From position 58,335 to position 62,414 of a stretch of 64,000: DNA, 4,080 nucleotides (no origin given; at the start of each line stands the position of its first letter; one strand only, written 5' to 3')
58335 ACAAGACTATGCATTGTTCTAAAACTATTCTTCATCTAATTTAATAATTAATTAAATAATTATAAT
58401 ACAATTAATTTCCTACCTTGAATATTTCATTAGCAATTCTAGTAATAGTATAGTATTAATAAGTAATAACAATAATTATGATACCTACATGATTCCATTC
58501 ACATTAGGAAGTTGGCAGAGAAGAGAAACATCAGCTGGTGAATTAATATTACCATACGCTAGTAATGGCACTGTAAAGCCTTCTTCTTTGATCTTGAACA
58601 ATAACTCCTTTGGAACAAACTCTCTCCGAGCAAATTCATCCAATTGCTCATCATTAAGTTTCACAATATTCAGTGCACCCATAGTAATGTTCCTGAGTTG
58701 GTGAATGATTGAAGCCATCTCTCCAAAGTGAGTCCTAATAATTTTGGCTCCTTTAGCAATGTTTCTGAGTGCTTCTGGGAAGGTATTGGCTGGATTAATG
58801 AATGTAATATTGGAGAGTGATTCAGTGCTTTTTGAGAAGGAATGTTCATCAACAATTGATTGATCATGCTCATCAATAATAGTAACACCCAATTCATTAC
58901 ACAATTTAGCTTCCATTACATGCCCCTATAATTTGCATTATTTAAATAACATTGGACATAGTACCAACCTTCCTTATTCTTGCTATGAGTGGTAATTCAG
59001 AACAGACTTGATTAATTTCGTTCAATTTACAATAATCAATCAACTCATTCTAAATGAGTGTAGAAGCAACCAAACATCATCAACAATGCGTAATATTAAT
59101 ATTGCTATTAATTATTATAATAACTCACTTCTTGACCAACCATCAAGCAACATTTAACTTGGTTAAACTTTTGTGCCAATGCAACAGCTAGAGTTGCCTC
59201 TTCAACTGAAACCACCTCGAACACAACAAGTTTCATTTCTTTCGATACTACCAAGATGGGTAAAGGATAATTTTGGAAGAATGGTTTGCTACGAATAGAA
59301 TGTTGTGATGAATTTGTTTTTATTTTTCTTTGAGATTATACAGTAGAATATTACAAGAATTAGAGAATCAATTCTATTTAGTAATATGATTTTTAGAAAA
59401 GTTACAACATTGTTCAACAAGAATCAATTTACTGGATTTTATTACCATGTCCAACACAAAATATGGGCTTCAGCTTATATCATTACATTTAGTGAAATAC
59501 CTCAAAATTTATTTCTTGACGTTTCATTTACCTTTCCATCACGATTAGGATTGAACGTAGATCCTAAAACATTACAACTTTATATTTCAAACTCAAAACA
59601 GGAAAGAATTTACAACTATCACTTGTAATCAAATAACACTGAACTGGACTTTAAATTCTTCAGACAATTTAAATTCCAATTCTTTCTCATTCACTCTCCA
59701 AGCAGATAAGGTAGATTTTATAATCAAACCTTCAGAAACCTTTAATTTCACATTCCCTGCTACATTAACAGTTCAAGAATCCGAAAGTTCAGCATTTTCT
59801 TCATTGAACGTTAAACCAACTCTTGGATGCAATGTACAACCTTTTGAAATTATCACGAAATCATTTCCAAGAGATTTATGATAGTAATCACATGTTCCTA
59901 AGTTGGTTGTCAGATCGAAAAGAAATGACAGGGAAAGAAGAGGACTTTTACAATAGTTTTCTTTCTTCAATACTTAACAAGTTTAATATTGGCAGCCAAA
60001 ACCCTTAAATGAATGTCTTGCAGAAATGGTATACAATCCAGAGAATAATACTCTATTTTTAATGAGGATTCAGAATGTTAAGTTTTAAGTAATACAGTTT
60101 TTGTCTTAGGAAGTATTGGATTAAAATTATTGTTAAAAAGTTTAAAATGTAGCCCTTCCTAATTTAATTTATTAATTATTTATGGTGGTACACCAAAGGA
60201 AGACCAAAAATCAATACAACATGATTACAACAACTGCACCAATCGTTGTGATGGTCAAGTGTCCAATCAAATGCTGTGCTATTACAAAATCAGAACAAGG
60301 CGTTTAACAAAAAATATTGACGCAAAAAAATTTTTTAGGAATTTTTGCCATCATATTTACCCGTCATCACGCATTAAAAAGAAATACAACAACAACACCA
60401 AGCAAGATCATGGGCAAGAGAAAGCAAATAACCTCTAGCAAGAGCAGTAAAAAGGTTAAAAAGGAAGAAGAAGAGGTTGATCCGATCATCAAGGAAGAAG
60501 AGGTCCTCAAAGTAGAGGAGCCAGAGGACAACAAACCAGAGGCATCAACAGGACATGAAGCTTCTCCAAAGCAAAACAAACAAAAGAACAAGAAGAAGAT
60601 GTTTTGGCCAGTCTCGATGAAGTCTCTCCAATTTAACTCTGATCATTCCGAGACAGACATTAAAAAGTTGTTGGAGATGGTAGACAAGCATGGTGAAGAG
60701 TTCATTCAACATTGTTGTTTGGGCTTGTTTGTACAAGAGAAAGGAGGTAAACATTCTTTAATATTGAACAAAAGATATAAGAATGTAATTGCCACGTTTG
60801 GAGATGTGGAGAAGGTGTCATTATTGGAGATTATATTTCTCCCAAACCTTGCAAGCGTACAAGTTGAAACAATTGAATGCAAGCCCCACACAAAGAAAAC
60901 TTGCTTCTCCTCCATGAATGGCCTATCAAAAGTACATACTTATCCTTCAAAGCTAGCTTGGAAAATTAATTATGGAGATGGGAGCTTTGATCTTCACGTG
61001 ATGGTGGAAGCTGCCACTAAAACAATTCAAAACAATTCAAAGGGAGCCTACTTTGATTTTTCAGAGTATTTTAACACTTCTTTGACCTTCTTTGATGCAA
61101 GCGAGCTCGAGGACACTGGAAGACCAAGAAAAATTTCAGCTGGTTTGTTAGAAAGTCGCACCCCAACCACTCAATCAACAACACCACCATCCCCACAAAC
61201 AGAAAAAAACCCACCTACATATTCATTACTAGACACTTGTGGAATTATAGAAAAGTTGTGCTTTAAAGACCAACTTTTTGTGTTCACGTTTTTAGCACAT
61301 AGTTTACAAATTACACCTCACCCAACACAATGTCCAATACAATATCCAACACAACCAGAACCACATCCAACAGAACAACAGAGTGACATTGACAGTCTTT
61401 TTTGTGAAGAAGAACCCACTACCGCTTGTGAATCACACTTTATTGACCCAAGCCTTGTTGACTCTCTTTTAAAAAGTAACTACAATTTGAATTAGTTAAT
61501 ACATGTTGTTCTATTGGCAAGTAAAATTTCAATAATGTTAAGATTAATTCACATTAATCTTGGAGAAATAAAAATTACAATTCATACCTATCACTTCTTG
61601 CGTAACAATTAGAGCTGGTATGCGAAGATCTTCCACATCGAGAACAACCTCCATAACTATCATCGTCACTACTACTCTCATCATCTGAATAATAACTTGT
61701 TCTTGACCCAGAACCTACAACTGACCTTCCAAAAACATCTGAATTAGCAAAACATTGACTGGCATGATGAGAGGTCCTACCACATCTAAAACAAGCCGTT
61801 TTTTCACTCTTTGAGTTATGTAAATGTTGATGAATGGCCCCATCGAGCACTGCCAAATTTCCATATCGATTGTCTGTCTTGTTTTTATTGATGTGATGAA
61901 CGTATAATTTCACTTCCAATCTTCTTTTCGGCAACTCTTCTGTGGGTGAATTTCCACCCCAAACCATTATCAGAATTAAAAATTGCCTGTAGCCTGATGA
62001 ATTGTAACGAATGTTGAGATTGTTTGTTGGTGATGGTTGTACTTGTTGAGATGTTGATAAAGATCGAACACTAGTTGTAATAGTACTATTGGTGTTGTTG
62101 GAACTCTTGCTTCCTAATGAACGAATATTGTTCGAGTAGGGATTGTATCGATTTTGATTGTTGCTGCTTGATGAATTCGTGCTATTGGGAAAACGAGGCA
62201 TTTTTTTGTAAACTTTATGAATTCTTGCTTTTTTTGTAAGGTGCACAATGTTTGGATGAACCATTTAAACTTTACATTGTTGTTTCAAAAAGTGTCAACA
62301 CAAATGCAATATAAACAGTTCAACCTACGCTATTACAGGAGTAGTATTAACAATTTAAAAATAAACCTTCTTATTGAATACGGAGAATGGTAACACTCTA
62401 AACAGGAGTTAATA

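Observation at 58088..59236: PDX1/PdxS homologue with both catalytic lysines substituted (pseudoenzyme candidate)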

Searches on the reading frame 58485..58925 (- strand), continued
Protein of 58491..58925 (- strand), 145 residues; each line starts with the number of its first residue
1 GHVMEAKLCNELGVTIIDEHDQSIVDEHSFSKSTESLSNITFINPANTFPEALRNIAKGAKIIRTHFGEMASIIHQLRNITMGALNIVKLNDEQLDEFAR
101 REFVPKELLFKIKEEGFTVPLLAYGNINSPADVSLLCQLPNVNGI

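Call 76: fold_search(model_id=the predicted structure, library=pdb)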
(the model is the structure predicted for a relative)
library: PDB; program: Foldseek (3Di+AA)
matches with E <= 10: 1819; with E <= 0.001: 703
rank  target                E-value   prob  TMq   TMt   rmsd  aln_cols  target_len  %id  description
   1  4adt_B                2.2e-22  1.00  0.62  0.86   2.4       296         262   28  Crystal structure of plasmodial PLP synthase (released 2012-01-25)
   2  4adu_A                2.2e-22  1.00  0.63  0.81   4.9       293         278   27  Crystal structure of plasmodial PLP synthase with bound R5P intermediate (released 2012-01-25)
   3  8s2x_A                3.1e-22  1.00  0.64  0.86   3.3       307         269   29  SSX structure of Arabidopsis thaliana Pdx1.3 grown in microfluidic droplets (released 2024-02-28)
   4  8s2w_A                3.5e-22  1.00  0.62  0.84   3.0       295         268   28  SSX structure of Arabidopsis thaliana Pdx1.3 grown in seeded batch conditions (released 2024-02-28)
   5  3o05_A                3.5e-22  1.00  0.61  0.84   4.5       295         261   28  Crystal Structure of Yeast Pyridoxal 5-Phosphate Synthase Snz1 Complxed with Substrate PLP (released 2010-11-24)
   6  8s2x_B                4.4e-22  1.00  0.64  0.86   3.3       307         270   29  SSX structure of Arabidopsis thaliana Pdx1.3 grown in microfluidic droplets (released 2024-02-28)
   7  6hxg_A                5.3e-22  1.00  0.63  0.86   3.0       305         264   27  PDX1.2/PDX1.3 complex (intermediate) (released 2019-04-17)
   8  2nv2_C                5.3e-22  1.00  0.64  0.85   3.3       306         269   28  Structure of the PLP synthase complex Pdx1/2 (YaaD/E) from Bacillus subtilis (released 2006-12-05)
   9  9cca_A                6.3e-22  1.00  0.63  0.88   2.2       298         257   28  Cryo-EM structure of a designed pyridoxal phosphate (PLP) synthase fused to a designed circumsporozoite protein antige (released 2025-12-31)
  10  2nv1_B                6.3e-22  1.00  0.62  0.88   2.2       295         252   27  Structure of the synthase subunit Pdx1 (YaaD) of PLP synthase from Bacillus subtilis (released 2006-12-05)
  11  7nhe_C                6.3e-22  1.00  0.64  0.84   3.7       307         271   29  Crystal structure of Arabidopsis thaliana Pdx1K166R-I333 complex (released 2021-12-22)
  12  4adt_A                7.1e-22  1.00  0.62  0.82   2.3       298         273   28  Crystal structure of plasmodial PLP synthase (released 2012-01-25)
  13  7nhe_B                7.5e-22  1.00  0.64  0.84   3.6       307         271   29  Crystal structure of Arabidopsis thaliana Pdx1K166R-I333 complex (released 2021-12-22)
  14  4adu_B                8.0e-22  1.00  0.62  0.82   4.4       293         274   28  Crystal structure of plasmodial PLP synthase with bound R5P intermediate (released 2012-01-25)
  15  4ads_A                9.6e-22  1.00  0.63  0.80   3.0       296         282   28  Crystal structure of plasmodial PLP synthase complex (released 2012-01-25)
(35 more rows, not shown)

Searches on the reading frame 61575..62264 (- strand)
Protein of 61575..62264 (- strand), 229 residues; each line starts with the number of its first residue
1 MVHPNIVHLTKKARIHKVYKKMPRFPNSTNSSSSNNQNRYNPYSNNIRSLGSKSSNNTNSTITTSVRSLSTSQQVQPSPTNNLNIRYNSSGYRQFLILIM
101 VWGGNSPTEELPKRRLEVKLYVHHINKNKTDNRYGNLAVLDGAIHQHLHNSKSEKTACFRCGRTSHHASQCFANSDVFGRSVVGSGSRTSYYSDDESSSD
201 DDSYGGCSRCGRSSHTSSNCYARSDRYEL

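Call 53: find_encoding_contigs(protein=window:61575-62264:-, flank=7000, max_places=4)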
Protein window:61575-62264:- (229 aa): no gene with exactly this product is on record in the collection.
